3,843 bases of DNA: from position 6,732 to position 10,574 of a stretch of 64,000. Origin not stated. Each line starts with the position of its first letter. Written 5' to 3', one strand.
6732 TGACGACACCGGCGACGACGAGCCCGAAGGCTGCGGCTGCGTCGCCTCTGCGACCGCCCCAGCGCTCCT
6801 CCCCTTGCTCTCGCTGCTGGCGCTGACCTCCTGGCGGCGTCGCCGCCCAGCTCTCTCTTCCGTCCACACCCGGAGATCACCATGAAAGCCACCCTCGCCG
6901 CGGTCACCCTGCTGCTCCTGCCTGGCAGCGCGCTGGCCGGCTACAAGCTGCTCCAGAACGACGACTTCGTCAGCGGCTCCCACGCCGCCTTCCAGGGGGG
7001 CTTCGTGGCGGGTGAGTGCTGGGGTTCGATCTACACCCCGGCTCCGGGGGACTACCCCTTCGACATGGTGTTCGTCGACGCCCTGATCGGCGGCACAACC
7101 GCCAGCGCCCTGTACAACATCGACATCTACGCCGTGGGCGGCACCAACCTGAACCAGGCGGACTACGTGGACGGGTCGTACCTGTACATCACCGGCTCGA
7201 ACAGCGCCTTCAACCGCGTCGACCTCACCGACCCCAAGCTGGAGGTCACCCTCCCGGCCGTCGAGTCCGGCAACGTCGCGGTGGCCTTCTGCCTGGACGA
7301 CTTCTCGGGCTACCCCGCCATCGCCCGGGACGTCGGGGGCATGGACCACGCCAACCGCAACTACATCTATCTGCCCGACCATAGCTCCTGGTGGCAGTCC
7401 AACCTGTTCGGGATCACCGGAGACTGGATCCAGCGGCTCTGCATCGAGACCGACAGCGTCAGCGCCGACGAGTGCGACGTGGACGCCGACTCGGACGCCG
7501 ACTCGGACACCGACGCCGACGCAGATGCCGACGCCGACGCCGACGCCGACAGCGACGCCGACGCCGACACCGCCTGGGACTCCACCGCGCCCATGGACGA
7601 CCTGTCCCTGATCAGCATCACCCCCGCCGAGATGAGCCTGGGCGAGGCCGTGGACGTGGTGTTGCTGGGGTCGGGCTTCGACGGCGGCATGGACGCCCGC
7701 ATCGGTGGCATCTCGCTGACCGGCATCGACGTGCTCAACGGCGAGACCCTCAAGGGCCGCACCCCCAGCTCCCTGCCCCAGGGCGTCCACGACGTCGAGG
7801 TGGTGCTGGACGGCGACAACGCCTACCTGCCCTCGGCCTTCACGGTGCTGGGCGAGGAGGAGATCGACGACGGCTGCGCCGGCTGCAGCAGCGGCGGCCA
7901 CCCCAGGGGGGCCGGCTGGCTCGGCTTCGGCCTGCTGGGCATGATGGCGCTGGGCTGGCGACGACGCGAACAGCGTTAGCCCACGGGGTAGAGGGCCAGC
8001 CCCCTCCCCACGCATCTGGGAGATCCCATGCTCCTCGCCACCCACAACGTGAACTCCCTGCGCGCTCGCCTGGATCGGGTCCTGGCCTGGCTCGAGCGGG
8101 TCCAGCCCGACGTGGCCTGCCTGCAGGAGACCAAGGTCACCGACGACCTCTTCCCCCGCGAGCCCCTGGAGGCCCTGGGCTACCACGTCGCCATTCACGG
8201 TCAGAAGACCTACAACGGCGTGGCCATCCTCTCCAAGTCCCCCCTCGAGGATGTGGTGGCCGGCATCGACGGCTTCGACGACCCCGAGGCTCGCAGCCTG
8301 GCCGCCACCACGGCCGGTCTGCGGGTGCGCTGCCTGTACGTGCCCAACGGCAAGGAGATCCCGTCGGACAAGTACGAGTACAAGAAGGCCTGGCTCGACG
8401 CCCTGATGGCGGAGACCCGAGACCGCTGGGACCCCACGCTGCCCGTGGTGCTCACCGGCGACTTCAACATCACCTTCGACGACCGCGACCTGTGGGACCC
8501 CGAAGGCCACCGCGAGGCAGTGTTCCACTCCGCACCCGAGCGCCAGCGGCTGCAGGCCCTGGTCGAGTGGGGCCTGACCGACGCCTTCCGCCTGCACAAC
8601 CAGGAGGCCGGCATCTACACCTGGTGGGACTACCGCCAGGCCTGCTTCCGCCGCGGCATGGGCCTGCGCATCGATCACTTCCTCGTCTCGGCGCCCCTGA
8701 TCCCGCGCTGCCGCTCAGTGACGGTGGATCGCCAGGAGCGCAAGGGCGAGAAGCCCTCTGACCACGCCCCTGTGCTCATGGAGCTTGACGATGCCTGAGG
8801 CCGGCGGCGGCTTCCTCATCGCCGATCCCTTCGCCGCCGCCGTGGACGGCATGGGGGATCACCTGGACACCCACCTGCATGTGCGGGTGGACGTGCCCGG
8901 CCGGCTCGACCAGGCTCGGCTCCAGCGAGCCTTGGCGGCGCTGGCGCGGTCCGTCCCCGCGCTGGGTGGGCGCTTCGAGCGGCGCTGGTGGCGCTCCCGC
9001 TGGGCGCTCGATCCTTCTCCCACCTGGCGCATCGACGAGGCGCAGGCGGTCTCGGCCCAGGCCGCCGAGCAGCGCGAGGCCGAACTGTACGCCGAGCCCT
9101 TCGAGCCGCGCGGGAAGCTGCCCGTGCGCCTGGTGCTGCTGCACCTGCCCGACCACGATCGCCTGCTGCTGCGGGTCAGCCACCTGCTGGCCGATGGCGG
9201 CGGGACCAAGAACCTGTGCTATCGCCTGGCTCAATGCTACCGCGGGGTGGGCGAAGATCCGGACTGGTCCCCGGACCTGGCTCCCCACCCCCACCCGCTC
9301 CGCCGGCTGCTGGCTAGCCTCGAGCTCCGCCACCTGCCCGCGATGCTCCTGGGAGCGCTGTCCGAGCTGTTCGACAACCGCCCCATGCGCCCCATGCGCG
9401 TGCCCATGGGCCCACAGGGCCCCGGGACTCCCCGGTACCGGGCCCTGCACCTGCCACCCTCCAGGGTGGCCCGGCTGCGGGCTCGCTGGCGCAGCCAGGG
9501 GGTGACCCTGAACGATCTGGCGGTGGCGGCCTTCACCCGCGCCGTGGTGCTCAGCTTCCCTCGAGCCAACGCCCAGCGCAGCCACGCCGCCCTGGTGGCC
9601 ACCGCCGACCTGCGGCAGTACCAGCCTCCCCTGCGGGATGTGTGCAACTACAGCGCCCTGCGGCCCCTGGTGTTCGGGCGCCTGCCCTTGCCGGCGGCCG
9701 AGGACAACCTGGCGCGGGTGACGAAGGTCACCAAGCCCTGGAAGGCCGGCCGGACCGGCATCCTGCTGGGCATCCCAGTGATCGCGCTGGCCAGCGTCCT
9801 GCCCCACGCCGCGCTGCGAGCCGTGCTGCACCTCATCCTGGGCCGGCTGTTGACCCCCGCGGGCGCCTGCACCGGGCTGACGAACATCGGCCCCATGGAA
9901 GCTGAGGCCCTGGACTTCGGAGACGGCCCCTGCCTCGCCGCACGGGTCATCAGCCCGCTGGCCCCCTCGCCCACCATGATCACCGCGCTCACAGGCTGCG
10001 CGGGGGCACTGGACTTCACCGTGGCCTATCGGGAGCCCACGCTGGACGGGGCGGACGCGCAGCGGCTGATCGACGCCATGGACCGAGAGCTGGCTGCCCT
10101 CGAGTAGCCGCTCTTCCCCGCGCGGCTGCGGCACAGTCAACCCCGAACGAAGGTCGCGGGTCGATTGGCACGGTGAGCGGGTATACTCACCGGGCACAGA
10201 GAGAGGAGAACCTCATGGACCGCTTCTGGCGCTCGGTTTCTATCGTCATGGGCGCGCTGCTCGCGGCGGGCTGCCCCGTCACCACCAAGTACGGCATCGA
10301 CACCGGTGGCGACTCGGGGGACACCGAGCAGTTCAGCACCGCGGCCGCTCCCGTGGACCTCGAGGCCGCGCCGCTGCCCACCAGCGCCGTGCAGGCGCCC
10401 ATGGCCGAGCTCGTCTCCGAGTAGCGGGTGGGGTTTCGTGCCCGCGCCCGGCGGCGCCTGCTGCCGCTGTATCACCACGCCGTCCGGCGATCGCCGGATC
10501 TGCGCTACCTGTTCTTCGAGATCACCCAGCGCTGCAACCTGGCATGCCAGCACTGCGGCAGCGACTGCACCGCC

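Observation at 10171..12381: Small lipoprotein-like peptide, radical SAM/SPASM enzyme and 16-Cys lipoprotein form a tight cassette of unknown function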

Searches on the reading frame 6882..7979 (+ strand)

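Call 57: search_protein_families(library=pfam, proteins=[window:6882-7979:+], max_evalue=0.1)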
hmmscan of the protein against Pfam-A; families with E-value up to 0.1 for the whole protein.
window:6882-7979:+ (365 aa): 1 family
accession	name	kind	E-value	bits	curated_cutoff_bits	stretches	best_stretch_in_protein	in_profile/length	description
PF01833.30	TIG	-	0.00012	22.4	20.9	1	243-315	3-77/84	IPT/TIG domain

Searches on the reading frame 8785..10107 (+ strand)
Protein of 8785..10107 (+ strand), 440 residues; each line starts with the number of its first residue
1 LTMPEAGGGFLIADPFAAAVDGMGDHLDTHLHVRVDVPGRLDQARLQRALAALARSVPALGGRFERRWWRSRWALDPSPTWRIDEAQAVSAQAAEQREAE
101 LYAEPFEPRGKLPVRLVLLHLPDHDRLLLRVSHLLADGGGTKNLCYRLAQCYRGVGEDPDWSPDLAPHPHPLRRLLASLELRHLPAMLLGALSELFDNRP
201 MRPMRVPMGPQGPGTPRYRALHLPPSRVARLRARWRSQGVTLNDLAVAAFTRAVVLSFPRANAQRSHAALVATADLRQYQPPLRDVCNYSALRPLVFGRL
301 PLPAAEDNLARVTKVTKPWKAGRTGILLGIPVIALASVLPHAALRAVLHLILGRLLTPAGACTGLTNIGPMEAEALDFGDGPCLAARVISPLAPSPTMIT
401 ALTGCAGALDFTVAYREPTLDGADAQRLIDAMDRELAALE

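Call 3: search_protein_families(library=ncbifam, proteins=[window:8785-10107:+], max_evalue=0.01)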
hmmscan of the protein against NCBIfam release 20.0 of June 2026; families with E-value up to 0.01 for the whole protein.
window:8785-10107:+ (440 aa): 1 family
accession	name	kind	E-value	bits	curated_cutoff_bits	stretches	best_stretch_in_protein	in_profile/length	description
NF006787.0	PRK09294.1-1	subfamily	5.4e-06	25.6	396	1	35-278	28-263/420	acyltransferase PapA5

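Call 4: search_protein_families(library=pfam, proteins=[window:8785-10107:+], max_evalue=0.01)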
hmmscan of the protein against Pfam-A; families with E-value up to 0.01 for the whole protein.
window:8785-10107:+ (440 aa): 2 families
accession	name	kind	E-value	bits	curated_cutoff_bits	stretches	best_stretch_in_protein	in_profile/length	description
PF00668.25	Condensation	-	6.3e-05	22.3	30.6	1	34-154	32-160/456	Condensation domain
PF16911.10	PapA_C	-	0.002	18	30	1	213-282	2-71/203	Phthiocerol/phthiodiolone dimycocerosyl transferase C-terminus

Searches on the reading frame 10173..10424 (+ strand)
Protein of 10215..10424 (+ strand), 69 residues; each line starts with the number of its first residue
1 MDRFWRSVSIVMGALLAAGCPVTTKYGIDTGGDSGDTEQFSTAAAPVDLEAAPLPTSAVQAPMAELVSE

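Call 3: search_protein_families(library=ncbifam, proteins=[window:10216-10424:+], max_evalue=0.01)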
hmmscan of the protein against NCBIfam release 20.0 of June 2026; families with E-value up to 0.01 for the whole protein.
window:10216-10424:+ (69 aa): 0 families

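Call 4: search_protein_families(library=pfam, proteins=[window:10216-10424:+], max_evalue=0.01)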
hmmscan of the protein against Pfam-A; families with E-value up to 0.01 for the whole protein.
window:10216-10424:+ (69 aa): 0 families

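Call 5: search_protein_families(library=ncbifam, proteins=[window:10216-10424:+, window:10173-10424:+], max_evalue=10)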
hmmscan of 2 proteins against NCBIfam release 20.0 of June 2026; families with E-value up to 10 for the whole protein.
window:10216-10424:+ (69 aa): 0 families

window:10173-10424:+ (83 aa): 1 family
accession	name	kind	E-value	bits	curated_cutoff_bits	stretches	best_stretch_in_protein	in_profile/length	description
NF045649.1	2X_seleno_MduS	exception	0.028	13.4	380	1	24-59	259-294/338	methyltransferase domain-containing selenoprotein MduS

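Call 27: search_protein_families(library=ncbifam, proteins=[window:10215-10424:+], max_evalue=1)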
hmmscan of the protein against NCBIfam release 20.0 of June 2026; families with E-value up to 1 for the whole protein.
window:10215-10424:+ (69 aa): 1 family
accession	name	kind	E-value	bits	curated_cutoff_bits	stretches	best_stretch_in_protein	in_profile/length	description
NF045649.1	2X_seleno_MduS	exception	0.025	13.6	380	1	10-46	259-295/338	methyltransferase domain-containing selenoprotein MduS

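Call 57: search_protein_families(library=pfam, proteins=[window:10215-10424:+], max_evalue=0.1)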
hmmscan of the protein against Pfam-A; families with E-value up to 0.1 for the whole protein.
window:10215-10424:+ (69 aa): 0 families
